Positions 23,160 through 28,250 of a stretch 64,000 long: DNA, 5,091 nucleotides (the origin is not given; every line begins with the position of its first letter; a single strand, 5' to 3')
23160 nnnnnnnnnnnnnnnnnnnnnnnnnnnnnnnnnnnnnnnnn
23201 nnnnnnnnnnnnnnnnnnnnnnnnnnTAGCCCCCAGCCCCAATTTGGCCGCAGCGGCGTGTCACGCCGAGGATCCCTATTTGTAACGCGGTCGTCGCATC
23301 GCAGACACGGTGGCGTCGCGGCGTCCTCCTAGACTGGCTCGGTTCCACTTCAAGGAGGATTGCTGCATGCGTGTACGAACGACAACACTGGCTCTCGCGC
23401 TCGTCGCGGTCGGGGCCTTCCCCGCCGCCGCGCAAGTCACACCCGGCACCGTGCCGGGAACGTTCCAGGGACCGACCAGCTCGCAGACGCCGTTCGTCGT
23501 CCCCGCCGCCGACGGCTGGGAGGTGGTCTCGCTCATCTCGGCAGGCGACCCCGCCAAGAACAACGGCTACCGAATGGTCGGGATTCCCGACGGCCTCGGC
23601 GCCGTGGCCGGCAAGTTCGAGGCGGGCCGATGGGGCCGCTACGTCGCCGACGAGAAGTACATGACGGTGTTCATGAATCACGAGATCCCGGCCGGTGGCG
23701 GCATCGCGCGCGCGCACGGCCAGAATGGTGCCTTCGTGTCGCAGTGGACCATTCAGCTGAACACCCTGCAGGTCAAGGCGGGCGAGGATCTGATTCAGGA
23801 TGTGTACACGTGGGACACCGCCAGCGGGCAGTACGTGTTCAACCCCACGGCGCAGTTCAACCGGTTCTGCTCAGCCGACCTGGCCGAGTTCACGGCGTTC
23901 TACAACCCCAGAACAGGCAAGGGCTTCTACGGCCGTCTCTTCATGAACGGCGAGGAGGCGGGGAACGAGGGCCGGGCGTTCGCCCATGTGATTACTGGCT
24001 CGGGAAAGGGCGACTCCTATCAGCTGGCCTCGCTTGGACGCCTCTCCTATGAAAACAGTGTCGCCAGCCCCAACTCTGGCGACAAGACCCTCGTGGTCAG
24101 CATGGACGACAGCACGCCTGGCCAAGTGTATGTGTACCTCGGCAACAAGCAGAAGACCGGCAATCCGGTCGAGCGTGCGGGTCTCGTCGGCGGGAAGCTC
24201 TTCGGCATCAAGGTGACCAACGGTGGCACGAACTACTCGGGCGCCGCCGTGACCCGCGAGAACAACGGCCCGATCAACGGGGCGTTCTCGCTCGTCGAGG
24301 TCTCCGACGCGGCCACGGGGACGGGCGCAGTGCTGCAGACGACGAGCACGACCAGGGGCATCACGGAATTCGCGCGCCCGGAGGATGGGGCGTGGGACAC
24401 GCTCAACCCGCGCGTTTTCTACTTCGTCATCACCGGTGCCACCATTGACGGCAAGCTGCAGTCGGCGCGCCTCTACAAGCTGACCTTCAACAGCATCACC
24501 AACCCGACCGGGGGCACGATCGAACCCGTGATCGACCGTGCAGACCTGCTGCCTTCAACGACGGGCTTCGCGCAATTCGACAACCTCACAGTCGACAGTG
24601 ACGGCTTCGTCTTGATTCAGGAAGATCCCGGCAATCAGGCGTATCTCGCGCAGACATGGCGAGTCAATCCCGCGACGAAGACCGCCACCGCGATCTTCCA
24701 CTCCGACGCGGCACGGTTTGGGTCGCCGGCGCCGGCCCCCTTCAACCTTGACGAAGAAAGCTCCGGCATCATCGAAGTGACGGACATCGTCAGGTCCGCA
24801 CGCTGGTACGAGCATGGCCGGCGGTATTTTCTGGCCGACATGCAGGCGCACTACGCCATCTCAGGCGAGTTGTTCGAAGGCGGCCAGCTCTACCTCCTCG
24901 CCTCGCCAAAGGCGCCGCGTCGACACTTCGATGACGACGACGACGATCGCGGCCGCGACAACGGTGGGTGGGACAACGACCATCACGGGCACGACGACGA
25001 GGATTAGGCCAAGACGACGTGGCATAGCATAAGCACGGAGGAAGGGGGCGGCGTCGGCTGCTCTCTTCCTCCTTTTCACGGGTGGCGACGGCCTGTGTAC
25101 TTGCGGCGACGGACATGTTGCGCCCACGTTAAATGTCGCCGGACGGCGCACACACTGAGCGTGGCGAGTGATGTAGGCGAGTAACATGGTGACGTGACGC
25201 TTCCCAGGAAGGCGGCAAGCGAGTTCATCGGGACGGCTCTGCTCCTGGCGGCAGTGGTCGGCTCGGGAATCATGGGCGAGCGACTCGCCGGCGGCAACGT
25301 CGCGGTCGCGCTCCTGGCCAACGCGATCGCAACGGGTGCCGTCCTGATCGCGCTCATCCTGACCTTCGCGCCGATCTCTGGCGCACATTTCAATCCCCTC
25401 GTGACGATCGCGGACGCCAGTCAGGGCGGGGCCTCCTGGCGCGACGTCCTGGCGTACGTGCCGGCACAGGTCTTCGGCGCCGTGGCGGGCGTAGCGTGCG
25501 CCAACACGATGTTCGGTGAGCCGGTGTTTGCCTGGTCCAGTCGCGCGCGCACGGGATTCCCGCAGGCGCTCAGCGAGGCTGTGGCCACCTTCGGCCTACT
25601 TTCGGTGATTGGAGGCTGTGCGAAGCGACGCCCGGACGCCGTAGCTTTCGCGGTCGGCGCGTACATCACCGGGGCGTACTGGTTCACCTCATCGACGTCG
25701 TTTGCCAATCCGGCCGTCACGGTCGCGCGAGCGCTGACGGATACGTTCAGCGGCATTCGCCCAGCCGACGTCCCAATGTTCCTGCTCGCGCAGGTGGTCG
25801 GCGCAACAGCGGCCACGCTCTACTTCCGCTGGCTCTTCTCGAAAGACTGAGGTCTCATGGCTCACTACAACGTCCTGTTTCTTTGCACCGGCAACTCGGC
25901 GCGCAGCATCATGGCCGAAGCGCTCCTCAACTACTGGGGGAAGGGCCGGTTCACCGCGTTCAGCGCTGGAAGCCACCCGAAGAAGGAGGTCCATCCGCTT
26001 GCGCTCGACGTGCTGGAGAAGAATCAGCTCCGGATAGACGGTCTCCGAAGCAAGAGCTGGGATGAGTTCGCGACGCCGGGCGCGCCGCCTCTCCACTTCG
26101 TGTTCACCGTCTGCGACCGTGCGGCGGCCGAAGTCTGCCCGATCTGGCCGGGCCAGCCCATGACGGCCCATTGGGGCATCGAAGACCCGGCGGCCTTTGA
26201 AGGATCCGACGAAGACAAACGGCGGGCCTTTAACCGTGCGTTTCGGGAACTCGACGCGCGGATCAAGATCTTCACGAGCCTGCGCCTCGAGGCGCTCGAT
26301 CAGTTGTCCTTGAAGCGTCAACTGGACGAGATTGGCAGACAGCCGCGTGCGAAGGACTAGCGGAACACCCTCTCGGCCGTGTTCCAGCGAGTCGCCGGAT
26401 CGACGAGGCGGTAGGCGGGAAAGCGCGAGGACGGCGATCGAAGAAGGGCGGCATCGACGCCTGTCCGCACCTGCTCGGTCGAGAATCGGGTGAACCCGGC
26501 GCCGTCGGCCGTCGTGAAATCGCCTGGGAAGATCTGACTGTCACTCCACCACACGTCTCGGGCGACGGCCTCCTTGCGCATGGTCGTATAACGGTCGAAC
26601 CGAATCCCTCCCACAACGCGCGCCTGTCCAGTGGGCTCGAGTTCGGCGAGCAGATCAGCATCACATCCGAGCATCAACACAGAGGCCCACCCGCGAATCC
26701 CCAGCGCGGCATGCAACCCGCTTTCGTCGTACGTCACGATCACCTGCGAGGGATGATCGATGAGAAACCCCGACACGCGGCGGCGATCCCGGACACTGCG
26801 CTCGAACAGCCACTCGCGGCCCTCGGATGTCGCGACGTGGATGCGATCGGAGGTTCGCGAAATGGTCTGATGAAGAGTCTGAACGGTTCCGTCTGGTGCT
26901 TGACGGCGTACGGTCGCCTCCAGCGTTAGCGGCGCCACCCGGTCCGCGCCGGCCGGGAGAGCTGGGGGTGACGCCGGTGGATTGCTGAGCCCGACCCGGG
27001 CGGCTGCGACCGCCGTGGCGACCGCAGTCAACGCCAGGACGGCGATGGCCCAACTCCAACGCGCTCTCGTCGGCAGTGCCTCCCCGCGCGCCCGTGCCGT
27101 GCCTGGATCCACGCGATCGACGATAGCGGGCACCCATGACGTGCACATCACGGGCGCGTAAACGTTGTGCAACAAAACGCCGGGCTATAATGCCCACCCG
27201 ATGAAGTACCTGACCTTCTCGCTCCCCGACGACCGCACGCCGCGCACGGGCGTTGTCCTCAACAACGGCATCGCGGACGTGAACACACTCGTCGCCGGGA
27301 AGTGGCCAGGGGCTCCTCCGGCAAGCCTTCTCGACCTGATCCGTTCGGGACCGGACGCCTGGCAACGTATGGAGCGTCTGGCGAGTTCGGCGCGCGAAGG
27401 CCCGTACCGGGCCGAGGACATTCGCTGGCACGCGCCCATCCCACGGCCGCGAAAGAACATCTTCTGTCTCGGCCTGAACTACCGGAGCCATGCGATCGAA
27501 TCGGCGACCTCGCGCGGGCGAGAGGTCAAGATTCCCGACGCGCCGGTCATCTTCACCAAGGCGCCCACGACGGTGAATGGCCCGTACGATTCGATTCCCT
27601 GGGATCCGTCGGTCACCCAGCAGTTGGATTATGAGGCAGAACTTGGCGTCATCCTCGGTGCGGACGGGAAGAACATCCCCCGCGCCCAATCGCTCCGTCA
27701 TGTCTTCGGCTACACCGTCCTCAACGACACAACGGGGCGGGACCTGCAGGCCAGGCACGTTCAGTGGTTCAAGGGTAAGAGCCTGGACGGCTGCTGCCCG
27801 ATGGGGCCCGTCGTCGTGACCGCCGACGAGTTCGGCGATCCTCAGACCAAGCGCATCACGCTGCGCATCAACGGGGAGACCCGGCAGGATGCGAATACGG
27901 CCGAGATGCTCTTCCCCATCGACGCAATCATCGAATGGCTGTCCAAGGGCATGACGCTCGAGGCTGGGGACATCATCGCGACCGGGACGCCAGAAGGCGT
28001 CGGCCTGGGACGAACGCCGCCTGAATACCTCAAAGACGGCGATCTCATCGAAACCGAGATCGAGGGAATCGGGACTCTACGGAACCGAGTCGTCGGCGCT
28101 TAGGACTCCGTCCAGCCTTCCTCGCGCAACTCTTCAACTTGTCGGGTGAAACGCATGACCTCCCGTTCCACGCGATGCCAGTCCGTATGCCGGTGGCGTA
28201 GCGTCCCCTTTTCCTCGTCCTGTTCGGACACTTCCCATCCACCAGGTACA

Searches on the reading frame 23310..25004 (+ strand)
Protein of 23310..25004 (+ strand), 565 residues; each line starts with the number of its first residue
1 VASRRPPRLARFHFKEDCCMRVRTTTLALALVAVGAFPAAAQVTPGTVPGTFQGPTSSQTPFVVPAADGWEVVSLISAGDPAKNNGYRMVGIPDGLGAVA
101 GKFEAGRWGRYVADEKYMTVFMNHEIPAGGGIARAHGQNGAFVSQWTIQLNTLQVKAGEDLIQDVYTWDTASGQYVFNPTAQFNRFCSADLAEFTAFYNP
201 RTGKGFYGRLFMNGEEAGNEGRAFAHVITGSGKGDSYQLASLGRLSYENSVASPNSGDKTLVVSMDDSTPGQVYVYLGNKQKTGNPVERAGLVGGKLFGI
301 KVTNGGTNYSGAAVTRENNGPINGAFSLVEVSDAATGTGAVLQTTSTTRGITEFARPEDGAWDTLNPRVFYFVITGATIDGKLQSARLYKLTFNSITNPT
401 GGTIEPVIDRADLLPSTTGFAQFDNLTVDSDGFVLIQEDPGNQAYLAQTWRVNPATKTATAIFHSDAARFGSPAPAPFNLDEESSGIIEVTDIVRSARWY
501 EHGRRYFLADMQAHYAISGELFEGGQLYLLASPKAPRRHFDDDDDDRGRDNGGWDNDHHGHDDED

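Call 47: search_protein_families(library=pfam, proteins=[window:23310-25004:+], max_evalue=0.00001)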
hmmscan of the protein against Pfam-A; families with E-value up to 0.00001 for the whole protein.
window:23310-25004:+ (565 aa): 0 families

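Call 50: search_protein_families(library=pfam, proteins=[window:23310-25004:+], max_evalue=0.01)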
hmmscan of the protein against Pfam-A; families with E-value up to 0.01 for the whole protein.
window:23310-25004:+ (565 aa): 1 family
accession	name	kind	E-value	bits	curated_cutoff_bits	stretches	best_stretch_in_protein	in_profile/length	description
PF05787.19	PhoX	-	2.6e-05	24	24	1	238-442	230-450/515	Alkaline phosphatase PhoX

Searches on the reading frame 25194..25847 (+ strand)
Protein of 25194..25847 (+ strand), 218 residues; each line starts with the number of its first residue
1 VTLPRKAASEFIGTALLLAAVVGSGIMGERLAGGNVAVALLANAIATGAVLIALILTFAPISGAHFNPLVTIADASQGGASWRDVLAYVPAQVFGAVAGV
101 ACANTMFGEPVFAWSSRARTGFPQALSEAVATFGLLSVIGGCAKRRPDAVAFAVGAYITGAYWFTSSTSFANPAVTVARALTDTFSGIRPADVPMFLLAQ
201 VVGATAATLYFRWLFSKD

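Call 50: search_protein_families(library=pfam, proteins=[window:25194-25847:+], max_evalue=0.01)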
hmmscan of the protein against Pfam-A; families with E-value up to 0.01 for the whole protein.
window:25194-25847:+ (218 aa): 1 family
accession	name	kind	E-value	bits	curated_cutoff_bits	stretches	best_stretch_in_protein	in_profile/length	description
PF00230.25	MIP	-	2.3e-24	86.8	25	2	5-143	9-151/222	Major intrinsic protein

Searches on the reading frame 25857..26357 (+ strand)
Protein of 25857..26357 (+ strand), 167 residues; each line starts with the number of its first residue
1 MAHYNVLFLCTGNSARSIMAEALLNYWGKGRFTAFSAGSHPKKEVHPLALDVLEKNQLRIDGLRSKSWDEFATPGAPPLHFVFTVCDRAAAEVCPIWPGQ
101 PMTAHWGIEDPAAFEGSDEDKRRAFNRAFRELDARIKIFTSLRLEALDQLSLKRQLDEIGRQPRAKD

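Call 50: search_protein_families(library=pfam, proteins=[window:25857-26357:+], max_evalue=0.01)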
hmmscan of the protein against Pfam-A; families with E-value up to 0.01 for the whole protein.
window:25857-26357:+ (167 aa): 1 family
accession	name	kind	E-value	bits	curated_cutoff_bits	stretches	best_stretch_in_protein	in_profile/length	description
PF01451.26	LMWPc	-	9.8e-16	58.7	23.2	1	6-136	1-140/144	Low molecular weight phosphotyrosine protein phosphatase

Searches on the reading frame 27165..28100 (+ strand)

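Call 50: search_protein_families(library=pfam, proteins=[window:27165-28100:+], max_evalue=0.01)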
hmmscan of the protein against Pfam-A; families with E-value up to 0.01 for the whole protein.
window:27165-28100:+ (312 aa): 1 family
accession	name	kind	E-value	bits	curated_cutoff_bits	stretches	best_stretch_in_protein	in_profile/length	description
PF01557.24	FAA_hydrolase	-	3.6e-75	252.7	23.9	1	99-310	2-214/214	Fumarylacetoacetate (FAA) hydrolase C-terminal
